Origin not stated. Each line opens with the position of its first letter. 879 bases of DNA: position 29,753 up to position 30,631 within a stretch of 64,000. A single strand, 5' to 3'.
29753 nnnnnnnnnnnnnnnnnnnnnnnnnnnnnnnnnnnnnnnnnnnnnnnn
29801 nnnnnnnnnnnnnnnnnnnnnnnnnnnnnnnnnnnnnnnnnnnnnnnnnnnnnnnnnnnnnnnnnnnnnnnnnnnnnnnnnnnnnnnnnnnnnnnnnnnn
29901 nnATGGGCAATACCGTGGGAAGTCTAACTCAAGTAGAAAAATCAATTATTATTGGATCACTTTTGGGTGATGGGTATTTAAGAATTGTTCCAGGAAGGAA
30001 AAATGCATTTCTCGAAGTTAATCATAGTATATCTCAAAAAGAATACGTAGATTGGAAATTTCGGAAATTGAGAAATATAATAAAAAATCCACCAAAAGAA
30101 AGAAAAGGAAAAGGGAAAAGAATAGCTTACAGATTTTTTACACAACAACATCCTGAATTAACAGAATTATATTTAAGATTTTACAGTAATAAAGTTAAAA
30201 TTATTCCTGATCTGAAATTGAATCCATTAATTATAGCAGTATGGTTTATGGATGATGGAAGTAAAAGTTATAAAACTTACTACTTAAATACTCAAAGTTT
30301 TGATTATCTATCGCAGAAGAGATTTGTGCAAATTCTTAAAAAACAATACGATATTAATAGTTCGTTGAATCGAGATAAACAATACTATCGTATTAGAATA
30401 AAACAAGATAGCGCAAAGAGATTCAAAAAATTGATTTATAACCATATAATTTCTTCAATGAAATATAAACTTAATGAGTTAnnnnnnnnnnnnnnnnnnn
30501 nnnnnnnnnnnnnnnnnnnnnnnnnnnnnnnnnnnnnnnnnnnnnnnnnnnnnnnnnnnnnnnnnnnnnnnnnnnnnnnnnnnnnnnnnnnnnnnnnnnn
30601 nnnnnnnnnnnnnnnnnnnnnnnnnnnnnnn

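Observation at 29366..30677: Two related group I introns only 51 nt apart in the 23S peptidyl-transferase region; the ORF-less one retains the first 18 nt of the other's endonuclease ORF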

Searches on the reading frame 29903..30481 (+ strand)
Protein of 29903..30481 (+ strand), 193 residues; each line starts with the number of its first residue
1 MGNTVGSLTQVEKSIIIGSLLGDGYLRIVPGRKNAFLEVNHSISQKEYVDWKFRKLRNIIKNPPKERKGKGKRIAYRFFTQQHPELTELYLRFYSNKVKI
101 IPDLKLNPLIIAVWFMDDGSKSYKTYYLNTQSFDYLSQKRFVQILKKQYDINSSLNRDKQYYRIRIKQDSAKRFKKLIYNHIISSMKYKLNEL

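Call 7: search_protein_families(library=pfam, proteins=[window:29903-30481:+], max_evalue=0.01)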
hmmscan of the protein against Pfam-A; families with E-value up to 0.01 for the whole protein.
window:29903-30481:+ (193 aa): 1 family
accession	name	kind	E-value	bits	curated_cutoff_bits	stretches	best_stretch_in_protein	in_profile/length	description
PF03161.18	LAGLIDADG_2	-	1.4e-40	139.4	25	1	14-174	2-168/168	LAGLIDADG DNA endonuclease family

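Call 11: find_homologous_proteins(query=window:29903-30481:+)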
Query window:29903-30481:+ (193 aa): 2093 proteins with E <= 0.001 among 2220 candidates; the best 120 are listed.
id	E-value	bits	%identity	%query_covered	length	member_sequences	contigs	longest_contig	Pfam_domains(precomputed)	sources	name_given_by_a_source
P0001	1.4e-121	421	100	100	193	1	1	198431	PF03161.19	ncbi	-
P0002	6.4e-113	393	92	100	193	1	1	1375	PF03161.19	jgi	-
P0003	3.8e-112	390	91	100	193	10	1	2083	PF03161.19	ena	-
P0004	3.9e-112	390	92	100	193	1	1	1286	PF03161.19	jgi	-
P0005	1.3e-101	356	82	98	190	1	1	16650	PF03161.19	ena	-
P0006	1.1e-99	350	79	99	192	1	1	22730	PF03161.19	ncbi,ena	-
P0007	7.5e-99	347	88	100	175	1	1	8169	PF03161.19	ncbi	-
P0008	5.8e-97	341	79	99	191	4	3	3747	PF03161.19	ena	-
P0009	7.1e-96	337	78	99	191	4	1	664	PF03161.19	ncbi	-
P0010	2.3e-95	336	77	99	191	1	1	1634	PF03161.19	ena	-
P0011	6.7e-95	334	77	99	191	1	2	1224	PF03161.19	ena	-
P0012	2.7e-94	332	76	99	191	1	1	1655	PF03161.19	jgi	-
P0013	3.6e-94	332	75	99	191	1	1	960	PF03161.19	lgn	-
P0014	4.4e-94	332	77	98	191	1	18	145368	PF03161.19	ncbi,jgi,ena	-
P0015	6.6e-94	331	76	99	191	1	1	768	PF03161.19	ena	-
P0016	6.8e-94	331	76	99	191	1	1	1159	PF03161.19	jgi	-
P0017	8.0e-94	331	76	99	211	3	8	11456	PF03161.19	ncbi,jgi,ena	-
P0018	1.0e-93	330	75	99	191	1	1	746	PF03161.19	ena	-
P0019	1.1e-93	330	76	99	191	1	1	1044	PF03161.19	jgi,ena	-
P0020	1.9e-93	330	77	98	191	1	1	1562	PF03161.19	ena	-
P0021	1.9e-93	330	77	98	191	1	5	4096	PF03161.19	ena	-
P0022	1.9e-93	330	76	99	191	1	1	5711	PF03161.19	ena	-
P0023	2.6e-93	329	77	99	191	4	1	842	PF03161.19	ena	-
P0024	2.6e-93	329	76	99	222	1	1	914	PF03161.19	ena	-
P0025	2.8e-93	329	74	98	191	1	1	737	PF03161.19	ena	-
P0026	2.8e-93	329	75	99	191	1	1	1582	PF03161.19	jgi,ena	-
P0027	4.6e-93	328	78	98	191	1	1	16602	PF03161.19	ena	-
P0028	5.1e-93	328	76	98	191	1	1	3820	PF03161.19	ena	-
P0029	7.1e-93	328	75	99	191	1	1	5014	PF03161.19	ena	-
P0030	1.1e-92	327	73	99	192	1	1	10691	PF03161.19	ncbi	-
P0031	1.3e-92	327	75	98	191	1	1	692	PF03161.19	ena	-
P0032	1.6e-92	327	75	99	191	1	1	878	PF03161.19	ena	-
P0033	2.5e-92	326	75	99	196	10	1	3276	PF03161.19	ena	-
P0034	2.7e-92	326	74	98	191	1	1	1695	PF03161.19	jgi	-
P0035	3.4e-92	325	76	98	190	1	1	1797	PF03161.19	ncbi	-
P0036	4.1e-92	325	74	99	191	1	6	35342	PF03161.19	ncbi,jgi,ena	-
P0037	6.2e-92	325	77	99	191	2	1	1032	PF03161.19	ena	-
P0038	6.5e-92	325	75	98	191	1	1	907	PF03161.19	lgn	-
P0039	6.8e-92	324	75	99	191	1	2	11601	PF03161.19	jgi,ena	-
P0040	7.2e-92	324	73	99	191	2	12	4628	PF03161.19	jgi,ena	-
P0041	7.3e-92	324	75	98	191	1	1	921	PF03161.19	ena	-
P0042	7.6e-92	324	76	97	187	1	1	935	PF03161.19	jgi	-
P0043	8.2e-92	324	76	98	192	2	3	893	PF03161.19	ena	-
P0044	1.4e-91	323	75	99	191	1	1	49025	PF03161.19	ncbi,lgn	-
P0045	2.1e-91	323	74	99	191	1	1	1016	PF03161.19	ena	-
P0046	2.1e-91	323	75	98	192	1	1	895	PF03161.19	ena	-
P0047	4.4e-91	322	74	99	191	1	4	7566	PF03161.19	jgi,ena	-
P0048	4.7e-91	322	75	99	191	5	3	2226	PF03161.19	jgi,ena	-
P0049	6.7e-91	321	74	98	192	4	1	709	PF03161.19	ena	-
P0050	7.7e-91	321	76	97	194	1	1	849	PF03161.19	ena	-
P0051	1.5e-90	320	75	98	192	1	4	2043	PF03161.19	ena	-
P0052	1.7e-90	320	75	97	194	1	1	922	PF03161.19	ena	-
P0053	2.0e-90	320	75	98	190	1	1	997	PF03161.19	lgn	-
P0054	2.5e-90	319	73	99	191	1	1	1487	PF03161.19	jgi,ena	-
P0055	3.0e-90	319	74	99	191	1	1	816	PF03161.19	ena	-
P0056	3.6e-90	319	74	99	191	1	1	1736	PF03161.19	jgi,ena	-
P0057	3.7e-90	319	75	99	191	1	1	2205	PF03161.19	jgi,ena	-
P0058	3.9e-90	319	73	98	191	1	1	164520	PF03161.19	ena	-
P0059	4.8e-90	318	74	99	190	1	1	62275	PF03161.19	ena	-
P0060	4.9e-90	318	73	98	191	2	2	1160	PF03161.19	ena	-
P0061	4.0e-89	315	73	96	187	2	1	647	PF03161.19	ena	-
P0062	4.8e-89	315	74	99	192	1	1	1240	PF03161.19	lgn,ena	-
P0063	6.8e-89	315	74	99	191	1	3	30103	PF03161.19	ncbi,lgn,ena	-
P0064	1.2e-88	314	73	99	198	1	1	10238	PF03161.19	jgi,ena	-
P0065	2.6e-88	313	72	98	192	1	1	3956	PF03161.19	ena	-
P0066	4.0e-88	312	75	98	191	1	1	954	PF03161.19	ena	-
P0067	9.7e-88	311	72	99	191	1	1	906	PF03161.19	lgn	-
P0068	1.8e-87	310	74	97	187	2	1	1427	PF03161.19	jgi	-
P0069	2.2e-87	310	72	98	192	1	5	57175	PF03161.19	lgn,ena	-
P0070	3.0e-87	309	72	99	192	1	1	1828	PF03161.19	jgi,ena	-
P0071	6.9e-87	308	73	98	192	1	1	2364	PF03161.19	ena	-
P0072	1.1e-85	304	67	99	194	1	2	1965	PF03161.19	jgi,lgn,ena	-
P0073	2.4e-85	303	70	98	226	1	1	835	PF03161.19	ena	-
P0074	2.5e-85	303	70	98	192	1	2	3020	PF03161.19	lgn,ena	-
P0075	4.3e-85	302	73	99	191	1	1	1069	PF03161.19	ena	-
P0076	7.7e-85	301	69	99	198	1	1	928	PF03161.19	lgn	-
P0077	9.4e-85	301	68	99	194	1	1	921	PF03161.19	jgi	-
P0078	1.3e-84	301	70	98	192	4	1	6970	PF03161.19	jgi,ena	-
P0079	1.6e-84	300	71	98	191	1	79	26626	PF03161.19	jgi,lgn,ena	-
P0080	2.5e-84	300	70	98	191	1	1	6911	PF03161.19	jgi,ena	-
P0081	2.9e-84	300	70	99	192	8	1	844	PF03161.19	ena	-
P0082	4.0e-84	299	71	97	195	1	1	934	PF03161.19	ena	-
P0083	4.1e-84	299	72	97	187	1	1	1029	PF03161.19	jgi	jgi:hypothetical protein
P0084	2.9e-83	296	69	98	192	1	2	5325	PF03161.19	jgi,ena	-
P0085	1.2e-82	294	68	99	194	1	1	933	PF03161.19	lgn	-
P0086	1.9e-82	294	69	99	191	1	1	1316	PF03161.19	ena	-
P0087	2.0e-82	294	69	98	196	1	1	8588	PF03161.19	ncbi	-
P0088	6.0e-82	292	68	99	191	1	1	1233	PF03161.19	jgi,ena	-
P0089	6.5e-82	292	68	99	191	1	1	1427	PF03161.19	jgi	-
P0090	8.0e-82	292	70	99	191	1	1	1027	PF03161.19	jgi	jgi:hypothetical protein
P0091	1.0e-81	291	68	99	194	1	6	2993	PF03161.19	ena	-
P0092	1.5e-81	291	70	97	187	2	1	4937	PF03161.19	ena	-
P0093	2.1e-81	290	68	99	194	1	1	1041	PF03161.19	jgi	-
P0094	2.2e-81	290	67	98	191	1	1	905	PF03161.19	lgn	-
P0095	3.9e-81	289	68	99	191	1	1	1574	PF03161.19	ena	-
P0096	4.2e-81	289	66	99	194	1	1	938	PF03161.19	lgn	-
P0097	5.1e-81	289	74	89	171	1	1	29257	PF03161.19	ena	-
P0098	7.4e-81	288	68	99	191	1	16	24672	PF03161.19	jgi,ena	-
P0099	9.0e-81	288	67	99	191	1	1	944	PF03161.19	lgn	-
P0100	1.4e-80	288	65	99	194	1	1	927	PF03161.19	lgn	-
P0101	9.4e-79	282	66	97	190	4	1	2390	PF03161.19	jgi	-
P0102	6.4e-78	279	65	99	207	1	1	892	PF03161.19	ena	-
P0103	1.1e-77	278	66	99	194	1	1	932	PF03161.19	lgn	-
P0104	1.3e-77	278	65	98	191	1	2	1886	PF03161.19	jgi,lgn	-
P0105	6.9e-77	276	68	98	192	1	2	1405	PF03161.19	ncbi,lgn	-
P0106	1.7e-76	274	65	99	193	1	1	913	PF03161.19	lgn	-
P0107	4.1e-75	270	65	99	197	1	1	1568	PF03161.19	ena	-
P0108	4.3e-74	266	64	98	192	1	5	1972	PF03161.19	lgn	-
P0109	9.9e-74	265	63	98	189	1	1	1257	PF03161.19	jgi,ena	-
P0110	1.2e-73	265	63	99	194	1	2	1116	PF03161.19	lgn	-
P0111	1.6e-73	265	63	98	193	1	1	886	PF03161.19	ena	-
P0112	1.8e-73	264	64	99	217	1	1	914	PF03161.19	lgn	-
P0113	2.2e-73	264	67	90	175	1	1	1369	PF03161.19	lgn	-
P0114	7.5e-73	262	64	97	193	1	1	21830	PF03161.19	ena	-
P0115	1.2e-72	262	61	96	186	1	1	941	PF03161.19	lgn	-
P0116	2.1e-72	261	62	99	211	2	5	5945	PF03161.19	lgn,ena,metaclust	metaclust:\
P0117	3.7e-72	260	64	99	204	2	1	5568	PF03161.19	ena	-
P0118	6.4e-72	259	64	99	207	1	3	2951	PF03161.19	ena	-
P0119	8.4e-72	259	62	99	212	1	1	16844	PF03161.19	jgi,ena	-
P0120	6.2e-71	256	62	99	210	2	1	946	PF03161.19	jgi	jgi:hypothetical protein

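Call 12: find_encoding_contigs(protein=P0001, flank=3000, max_places=3)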
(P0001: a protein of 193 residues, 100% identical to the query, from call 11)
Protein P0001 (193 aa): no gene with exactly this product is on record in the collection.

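Call 13: find_encoding_contigs(protein=P0014, flank=3000, max_places=10)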
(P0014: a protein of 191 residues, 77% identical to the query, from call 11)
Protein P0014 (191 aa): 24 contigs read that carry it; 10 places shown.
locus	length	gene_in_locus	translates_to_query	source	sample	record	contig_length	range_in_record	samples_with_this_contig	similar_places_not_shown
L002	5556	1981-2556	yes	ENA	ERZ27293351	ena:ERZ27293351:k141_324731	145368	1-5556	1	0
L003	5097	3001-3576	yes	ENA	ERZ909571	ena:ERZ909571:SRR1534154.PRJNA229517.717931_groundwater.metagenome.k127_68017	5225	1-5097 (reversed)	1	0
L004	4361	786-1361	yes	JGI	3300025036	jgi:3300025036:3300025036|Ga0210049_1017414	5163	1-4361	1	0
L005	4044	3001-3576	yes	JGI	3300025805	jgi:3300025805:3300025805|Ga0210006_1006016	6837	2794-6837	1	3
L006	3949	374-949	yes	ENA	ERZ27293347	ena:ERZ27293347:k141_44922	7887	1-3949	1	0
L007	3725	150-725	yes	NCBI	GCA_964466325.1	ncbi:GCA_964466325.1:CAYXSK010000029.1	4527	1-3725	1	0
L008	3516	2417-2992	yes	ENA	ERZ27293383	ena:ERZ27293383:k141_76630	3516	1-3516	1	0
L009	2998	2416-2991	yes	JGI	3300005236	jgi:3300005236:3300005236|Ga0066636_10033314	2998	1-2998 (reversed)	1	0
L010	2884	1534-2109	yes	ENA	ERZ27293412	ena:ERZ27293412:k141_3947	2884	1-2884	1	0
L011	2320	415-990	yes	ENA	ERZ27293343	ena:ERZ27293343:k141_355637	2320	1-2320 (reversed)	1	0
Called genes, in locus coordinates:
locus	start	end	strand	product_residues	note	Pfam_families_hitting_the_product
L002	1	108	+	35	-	?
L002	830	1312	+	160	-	PF00961:LAGLIDADG_1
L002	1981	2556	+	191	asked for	PF03161:LAGLIDADG_2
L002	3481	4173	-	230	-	PF03588:Leu_Phe_trans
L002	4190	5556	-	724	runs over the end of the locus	PF02861:Clp_N, PF00158:Sigma54_activat (faint), PF00004:AAA, PF17871:AAA_lid_9, PF00004:AAA, PF07724:AAA_2, PF07728:AAA_5, PF10431:ClpB_D2-small, +7 more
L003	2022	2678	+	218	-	PF03161:LAGLIDADG_2, PF14528:LAGLIDADG_3 (faint)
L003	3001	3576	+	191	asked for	PF03161:LAGLIDADG_2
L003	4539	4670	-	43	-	-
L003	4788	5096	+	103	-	?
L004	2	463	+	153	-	?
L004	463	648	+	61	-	-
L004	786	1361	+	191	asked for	PF03161:LAGLIDADG_2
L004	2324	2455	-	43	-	-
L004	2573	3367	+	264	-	PF04085:MreC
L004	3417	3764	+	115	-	-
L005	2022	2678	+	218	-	PF03161:LAGLIDADG_2, PF14528:LAGLIDADG_3 (faint)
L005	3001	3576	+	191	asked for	PF03161:LAGLIDADG_2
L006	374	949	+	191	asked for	PF03161:LAGLIDADG_2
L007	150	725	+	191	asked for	PF03161:LAGLIDADG_2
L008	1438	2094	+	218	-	PF03161:LAGLIDADG_2, PF14528:LAGLIDADG_3 (faint)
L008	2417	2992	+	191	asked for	PF03161:LAGLIDADG_2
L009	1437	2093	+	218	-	PF03161:LAGLIDADG_2, PF14528:LAGLIDADG_3 (faint)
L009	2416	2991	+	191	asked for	PF03161:LAGLIDADG_2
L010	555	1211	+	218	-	PF03161:LAGLIDADG_2, PF14528:LAGLIDADG_3 (faint)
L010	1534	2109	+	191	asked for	PF03161:LAGLIDADG_2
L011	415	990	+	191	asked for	PF03161:LAGLIDADG_2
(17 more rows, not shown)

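Call 14: find_encoding_contigs(protein=P0006, flank=3000, max_places=3)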
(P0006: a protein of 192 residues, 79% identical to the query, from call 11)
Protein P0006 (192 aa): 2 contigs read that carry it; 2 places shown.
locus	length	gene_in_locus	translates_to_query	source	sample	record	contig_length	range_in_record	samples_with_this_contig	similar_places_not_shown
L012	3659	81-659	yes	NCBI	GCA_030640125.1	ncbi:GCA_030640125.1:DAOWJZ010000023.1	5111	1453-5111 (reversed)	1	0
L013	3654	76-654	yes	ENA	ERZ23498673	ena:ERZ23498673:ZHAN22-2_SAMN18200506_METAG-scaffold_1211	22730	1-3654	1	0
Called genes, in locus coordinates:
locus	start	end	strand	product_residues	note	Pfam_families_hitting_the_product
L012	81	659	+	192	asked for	PF03161:LAGLIDADG_2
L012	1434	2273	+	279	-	PF04085:MreC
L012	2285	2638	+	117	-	-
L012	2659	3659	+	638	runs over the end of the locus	PF03717:PBP_dimer, PF00905:Transpeptidase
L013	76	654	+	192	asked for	PF03161:LAGLIDADG_2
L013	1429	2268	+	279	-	PF04085:MreC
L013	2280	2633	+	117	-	-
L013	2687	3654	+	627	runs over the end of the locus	PF03717:PBP_dimer, PF00905:Transpeptidase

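Call 25: search_solved_structures(query=window:29903-30481:+, max_evalue=0.01, show_alignments=1)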
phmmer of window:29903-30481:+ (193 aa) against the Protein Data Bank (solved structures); distinct sequences matched with E-value up to 0.01: 5.
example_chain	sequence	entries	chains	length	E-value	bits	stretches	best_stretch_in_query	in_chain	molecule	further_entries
6x1j_A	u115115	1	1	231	3.3e-12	50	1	7-190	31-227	Probable intron-encoded endonuclease 1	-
3oor_A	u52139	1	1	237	2e-09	40.9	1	16-190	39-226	Intron encoded endonuclease I-SceI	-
1r7m_A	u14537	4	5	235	3.2e-09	40.2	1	16-190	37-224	Intron-encoded endonuclease I-SceI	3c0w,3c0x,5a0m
3ool_A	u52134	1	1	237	3.3e-09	40.2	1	16-190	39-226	Intron encoded endonuclease I-SceI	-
5a0m_B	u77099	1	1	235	5.8e-09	39.4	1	16-190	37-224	INTRON-ENCODED ENDONUCLEASE I-SCEI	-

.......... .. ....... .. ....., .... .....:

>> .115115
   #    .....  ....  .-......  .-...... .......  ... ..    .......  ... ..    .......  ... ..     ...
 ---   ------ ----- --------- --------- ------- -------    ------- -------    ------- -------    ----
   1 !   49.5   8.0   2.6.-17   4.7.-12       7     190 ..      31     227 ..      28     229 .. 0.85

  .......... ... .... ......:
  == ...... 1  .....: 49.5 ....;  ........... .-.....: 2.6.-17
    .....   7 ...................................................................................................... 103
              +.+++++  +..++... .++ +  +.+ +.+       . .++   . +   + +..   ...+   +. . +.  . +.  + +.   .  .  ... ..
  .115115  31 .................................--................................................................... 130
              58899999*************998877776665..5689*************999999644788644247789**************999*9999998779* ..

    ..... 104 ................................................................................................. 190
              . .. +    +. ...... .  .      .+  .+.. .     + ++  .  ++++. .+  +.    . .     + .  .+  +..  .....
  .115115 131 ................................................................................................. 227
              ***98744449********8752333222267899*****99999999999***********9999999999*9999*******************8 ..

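Call 36: find_encoding_contigs(protein=P0005, flank=3500, max_places=3)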
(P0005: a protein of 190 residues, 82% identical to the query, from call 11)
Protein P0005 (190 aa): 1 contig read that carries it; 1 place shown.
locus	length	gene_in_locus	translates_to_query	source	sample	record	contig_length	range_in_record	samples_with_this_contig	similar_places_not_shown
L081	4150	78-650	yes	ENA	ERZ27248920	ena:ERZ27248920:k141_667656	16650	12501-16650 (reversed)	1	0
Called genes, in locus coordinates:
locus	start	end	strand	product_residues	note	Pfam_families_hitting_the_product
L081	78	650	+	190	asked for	PF03161:LAGLIDADG_2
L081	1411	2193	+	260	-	PF04085:MreC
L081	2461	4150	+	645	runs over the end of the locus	PF03717:PBP_dimer, PF00905:Transpeptidase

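Call 37: find_encoding_contigs(protein=P0007, flank=3500, max_places=3)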
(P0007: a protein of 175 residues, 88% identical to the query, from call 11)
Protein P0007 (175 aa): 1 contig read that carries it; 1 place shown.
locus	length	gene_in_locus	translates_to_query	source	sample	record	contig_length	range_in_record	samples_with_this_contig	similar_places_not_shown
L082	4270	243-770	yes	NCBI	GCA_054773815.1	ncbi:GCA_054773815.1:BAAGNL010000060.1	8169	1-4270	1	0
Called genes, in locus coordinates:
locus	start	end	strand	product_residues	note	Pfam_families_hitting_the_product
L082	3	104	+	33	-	?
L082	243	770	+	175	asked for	PF03161:LAGLIDADG_2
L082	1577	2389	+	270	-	PF04085:MreC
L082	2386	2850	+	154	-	PF04093:MreD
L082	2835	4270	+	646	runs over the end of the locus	PF03717:PBP_dimer, PF00905:Transpeptidase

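Call 38: find_encoding_contigs(protein=P0003, flank=3500, max_places=3)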
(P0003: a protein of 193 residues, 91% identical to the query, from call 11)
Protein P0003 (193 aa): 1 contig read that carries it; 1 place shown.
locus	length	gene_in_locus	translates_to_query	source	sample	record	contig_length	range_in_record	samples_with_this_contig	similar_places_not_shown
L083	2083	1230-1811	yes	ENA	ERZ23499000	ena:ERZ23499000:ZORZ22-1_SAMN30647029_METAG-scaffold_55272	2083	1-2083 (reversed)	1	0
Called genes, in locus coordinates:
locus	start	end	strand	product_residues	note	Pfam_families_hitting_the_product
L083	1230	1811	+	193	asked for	PF03161:LAGLIDADG_2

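Call 47: find_encoding_contigs(protein=P0119, flank=2500, max_places=2)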
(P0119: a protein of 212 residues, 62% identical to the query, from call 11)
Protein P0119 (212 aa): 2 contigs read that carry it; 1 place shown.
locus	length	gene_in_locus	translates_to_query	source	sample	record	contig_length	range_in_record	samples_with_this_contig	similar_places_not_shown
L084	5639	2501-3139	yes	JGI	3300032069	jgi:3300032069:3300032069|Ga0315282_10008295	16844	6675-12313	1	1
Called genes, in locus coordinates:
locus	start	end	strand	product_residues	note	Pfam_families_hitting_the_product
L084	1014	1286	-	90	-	-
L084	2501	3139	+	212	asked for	PF03161:LAGLIDADG_2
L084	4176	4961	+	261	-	PF04085:MreC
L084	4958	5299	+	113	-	-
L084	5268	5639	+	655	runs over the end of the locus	PF03717:PBP_dimer, PF00905:Transpeptidase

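Call 48: find_encoding_contigs(protein=P0069, flank=2500, max_places=2)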
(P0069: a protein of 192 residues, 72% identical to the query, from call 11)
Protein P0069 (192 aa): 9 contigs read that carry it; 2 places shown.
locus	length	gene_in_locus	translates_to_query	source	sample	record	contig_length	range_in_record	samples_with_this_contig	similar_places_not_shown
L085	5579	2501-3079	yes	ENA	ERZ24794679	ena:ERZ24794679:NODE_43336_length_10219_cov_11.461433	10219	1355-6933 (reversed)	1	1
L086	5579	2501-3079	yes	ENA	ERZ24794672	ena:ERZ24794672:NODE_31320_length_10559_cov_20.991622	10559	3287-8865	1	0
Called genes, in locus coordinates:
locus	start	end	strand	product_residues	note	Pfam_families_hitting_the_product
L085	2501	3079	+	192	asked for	PF03161:LAGLIDADG_2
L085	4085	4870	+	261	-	PF04085:MreC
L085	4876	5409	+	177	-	-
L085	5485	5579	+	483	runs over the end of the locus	?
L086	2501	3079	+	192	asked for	PF03161:LAGLIDADG_2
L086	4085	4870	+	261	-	PF04085:MreC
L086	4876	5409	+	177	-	-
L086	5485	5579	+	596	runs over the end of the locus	?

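Call 49: find_encoding_contigs(protein=P0058, flank=2500, max_places=2)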
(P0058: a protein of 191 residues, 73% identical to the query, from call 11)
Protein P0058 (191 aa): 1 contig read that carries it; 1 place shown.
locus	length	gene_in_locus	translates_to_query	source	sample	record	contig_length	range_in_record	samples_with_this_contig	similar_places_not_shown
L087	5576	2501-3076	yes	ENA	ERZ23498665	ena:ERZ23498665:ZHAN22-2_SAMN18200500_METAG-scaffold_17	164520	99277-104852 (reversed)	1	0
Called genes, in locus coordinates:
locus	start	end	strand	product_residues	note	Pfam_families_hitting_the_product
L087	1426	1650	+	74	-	-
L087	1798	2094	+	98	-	-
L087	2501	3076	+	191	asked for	PF03161:LAGLIDADG_2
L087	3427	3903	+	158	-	PF00961:LAGLIDADG_1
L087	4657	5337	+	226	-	PF04085:MreC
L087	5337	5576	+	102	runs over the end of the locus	-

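Call 66: list_cluster_members(proteins=[P0001, P0007])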
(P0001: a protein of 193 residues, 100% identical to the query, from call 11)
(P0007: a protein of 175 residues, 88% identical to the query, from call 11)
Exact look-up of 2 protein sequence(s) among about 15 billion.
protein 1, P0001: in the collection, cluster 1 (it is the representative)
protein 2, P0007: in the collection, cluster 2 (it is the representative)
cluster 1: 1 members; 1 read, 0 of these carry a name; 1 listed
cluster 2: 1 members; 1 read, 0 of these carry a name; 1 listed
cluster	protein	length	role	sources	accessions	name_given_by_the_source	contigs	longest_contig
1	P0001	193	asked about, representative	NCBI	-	-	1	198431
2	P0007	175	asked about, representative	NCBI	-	-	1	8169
